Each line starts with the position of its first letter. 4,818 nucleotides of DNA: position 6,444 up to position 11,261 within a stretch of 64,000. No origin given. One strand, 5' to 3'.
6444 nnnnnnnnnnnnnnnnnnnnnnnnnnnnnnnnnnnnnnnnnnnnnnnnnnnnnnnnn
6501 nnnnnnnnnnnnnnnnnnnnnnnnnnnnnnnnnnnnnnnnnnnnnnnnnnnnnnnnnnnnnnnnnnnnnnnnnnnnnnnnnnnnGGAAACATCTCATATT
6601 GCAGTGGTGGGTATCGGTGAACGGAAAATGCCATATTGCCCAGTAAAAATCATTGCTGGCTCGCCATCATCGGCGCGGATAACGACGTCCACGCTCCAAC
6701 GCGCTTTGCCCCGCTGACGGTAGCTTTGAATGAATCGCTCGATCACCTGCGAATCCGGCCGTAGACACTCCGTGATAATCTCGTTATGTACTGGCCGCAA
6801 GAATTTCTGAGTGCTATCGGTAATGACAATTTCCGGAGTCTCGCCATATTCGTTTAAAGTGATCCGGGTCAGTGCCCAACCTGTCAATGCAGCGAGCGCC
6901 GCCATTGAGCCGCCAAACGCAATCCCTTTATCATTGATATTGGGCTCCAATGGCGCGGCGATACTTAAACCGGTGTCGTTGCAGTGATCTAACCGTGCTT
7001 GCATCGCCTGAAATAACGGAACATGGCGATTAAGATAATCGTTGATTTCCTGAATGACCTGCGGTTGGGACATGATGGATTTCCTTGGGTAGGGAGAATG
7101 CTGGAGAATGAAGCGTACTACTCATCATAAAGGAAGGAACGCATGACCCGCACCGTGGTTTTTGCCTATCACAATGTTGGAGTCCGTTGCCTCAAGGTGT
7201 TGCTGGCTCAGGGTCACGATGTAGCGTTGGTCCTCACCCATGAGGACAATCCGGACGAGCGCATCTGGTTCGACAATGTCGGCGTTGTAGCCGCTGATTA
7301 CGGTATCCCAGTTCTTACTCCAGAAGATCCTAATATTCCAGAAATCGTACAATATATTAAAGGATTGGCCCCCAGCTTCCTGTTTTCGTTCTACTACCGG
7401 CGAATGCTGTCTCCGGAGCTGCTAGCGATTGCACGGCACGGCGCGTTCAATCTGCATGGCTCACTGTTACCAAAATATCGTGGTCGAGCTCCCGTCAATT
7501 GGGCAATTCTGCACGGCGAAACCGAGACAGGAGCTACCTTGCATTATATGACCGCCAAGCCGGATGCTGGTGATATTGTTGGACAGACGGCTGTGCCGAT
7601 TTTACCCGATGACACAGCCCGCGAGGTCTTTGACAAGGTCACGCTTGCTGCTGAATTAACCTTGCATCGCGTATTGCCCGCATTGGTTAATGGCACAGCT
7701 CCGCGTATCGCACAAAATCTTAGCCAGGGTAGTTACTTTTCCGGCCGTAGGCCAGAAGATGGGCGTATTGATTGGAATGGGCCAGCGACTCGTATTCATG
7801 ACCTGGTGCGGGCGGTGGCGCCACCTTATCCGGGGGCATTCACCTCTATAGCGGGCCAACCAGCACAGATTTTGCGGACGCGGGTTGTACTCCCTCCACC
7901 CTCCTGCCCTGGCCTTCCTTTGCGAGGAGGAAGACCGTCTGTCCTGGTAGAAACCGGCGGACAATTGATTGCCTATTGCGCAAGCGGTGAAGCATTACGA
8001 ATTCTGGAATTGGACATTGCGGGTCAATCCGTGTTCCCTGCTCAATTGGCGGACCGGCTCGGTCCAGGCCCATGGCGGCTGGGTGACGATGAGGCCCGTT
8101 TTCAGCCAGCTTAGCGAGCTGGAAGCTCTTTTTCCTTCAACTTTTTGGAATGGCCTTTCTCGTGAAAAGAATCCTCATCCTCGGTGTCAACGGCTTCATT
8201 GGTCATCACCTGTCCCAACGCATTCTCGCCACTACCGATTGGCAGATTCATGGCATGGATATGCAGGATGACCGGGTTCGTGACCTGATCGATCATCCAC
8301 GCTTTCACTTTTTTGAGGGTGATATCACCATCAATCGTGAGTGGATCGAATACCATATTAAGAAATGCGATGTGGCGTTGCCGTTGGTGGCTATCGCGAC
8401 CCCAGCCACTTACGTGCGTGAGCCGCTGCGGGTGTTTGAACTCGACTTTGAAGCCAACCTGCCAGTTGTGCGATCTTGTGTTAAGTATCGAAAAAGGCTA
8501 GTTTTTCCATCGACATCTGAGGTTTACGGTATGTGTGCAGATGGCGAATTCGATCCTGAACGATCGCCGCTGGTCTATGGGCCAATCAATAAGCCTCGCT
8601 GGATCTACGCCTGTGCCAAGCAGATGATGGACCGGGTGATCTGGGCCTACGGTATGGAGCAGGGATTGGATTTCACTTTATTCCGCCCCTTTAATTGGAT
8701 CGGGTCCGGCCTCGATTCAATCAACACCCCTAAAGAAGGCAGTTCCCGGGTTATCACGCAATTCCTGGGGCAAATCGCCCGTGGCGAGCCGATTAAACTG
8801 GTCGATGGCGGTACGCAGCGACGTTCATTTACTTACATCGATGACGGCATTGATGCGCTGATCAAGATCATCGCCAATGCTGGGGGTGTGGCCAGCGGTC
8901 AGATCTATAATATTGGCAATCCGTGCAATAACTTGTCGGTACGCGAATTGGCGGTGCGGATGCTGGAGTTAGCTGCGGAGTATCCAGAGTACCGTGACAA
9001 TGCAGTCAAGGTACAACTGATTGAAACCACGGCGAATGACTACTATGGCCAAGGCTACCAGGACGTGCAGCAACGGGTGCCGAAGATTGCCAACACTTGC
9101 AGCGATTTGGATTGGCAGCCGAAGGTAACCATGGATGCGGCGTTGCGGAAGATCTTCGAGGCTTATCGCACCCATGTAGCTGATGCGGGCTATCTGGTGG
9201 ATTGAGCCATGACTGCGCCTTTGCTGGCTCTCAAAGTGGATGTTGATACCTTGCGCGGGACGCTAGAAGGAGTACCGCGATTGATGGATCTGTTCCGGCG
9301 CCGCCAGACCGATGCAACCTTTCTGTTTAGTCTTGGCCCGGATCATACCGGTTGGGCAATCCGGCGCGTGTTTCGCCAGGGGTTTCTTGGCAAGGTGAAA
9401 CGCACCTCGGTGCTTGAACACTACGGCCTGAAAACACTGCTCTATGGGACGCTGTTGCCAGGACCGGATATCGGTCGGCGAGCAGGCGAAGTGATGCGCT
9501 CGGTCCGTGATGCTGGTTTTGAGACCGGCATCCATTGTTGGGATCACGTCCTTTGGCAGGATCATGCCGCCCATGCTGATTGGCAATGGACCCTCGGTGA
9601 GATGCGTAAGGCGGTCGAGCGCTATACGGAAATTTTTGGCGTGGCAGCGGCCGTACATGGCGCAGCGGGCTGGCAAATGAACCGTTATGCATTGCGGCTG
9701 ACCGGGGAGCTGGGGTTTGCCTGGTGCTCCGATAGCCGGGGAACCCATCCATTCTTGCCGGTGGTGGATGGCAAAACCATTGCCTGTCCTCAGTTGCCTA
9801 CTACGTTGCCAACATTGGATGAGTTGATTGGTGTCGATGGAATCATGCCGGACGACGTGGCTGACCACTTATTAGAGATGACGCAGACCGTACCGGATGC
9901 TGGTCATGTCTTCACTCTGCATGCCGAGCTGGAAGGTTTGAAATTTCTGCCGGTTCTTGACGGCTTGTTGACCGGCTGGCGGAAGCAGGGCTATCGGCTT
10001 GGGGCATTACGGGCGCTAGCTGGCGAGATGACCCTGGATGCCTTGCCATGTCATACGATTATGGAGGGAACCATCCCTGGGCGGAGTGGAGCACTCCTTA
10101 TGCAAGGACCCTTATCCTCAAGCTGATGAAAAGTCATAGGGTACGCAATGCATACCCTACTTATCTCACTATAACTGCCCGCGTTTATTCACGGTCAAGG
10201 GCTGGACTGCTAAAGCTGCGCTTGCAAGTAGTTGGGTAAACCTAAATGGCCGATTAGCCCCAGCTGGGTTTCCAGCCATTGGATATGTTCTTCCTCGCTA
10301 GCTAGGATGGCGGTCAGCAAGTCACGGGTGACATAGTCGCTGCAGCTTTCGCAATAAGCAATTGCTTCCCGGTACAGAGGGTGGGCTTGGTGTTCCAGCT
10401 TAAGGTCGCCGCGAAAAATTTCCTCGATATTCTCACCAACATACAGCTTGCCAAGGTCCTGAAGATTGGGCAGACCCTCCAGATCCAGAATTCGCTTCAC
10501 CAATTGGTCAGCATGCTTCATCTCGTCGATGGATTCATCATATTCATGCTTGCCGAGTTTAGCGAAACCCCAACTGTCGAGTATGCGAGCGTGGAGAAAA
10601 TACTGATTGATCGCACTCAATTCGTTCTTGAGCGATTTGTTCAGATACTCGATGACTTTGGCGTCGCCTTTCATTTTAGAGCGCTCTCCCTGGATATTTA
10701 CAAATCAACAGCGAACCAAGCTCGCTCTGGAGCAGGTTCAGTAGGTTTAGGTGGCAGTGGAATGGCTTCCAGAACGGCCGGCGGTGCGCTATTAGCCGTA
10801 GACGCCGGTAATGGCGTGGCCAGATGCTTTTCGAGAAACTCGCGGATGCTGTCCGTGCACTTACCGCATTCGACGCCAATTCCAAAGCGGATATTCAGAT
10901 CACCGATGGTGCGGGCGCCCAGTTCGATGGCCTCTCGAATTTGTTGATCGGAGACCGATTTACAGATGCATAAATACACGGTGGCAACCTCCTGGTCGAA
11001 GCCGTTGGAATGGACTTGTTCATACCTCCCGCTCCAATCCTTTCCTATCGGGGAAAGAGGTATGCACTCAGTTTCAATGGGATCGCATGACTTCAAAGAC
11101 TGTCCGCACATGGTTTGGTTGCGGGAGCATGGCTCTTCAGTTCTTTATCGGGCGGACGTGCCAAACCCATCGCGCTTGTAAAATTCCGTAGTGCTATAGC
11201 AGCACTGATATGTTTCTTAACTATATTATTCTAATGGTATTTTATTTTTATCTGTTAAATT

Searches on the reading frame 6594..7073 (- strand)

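Call 44: search_protein_families(library=pfam, proteins=[window:6594-7073:-], max_evalue=0.00001)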
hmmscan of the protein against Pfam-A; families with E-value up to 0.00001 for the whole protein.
window:6594-7073:- (159 aa): 1 family
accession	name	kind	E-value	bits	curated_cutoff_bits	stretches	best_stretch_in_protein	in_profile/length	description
PF09500.16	YiiD_C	-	3.1e-35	121.6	27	1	8-148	2-141/144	Putative thioesterase (yiiD_Cterm)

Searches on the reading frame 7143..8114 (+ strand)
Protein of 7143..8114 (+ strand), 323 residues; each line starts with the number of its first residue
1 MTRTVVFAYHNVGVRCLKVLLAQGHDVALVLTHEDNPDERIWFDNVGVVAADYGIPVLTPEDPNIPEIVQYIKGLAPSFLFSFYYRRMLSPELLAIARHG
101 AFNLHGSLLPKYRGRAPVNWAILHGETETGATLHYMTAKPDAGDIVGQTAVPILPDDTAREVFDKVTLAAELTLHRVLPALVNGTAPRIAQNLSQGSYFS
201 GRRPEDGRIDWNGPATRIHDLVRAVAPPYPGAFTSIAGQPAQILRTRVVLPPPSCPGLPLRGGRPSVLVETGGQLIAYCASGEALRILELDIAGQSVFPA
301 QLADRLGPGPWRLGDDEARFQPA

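Call 44: search_protein_families(library=pfam, proteins=[window:7143-8114:+], max_evalue=0.00001)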
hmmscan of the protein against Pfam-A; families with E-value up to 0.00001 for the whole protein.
window:7143-8114:+ (323 aa): 2 families
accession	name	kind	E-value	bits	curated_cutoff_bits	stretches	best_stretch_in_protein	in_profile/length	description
PF00551.24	Formyl_trans_N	-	3.6e-28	99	26.1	1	23-175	24-178/181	Formyl transferase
PF02911.23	Formyl_trans_C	-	6.2e-15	55.6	21.1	1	204-299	4-91/100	Formyl transferase, C-terminal domain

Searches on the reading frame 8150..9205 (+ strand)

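Call 44: search_protein_families(library=pfam, proteins=[window:8150-9205:+], max_evalue=0.00001)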
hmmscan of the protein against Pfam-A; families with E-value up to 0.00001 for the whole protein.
window:8150-9205:+ (351 aa): 2 families
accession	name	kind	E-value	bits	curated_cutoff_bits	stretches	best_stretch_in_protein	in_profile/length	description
PF01370.27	Epimerase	-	4.3e-50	170.8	20.9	1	8-256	1-240/240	NAD dependent epimerase/dehydratase family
PF16363.11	GDP_Man_Dehyd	-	3.1e-27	96.3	27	1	9-334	1-331/332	GDP-mannose 4,6 dehydratase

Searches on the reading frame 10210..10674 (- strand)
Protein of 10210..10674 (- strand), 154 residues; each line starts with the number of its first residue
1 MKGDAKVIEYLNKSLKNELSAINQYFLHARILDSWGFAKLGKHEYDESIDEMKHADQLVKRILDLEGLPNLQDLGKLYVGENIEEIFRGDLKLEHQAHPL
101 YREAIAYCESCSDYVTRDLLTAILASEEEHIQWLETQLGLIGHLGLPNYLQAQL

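Call 45: search_protein_families(library=pfam, proteins=[window:10210-10674:-], max_evalue=0.00001)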
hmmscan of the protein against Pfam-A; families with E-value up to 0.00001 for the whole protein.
window:10210-10674:- (154 aa): 1 family
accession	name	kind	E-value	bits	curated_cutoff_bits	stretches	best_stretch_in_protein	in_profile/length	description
PF00210.30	Ferritin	-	3.5e-36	124.7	24.5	1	8-141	1-139/142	Ferritin-like domain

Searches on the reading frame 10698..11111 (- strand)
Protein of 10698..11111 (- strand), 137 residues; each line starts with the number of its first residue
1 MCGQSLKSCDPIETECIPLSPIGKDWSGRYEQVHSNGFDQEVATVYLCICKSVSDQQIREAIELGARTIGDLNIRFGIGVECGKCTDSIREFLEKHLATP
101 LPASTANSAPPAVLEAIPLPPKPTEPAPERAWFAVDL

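Call 45: search_protein_families(library=pfam, proteins=[window:10698-11111:-], max_evalue=0.00001)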
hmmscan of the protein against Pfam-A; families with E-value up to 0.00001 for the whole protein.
window:10698-11111:- (137 aa): 1 family
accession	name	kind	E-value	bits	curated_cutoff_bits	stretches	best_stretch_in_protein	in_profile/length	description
PF04324.20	Fer2_BFD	-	3.1e-11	43.9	26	1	46-94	1-49/50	BFD-like [2Fe-2S] binding domain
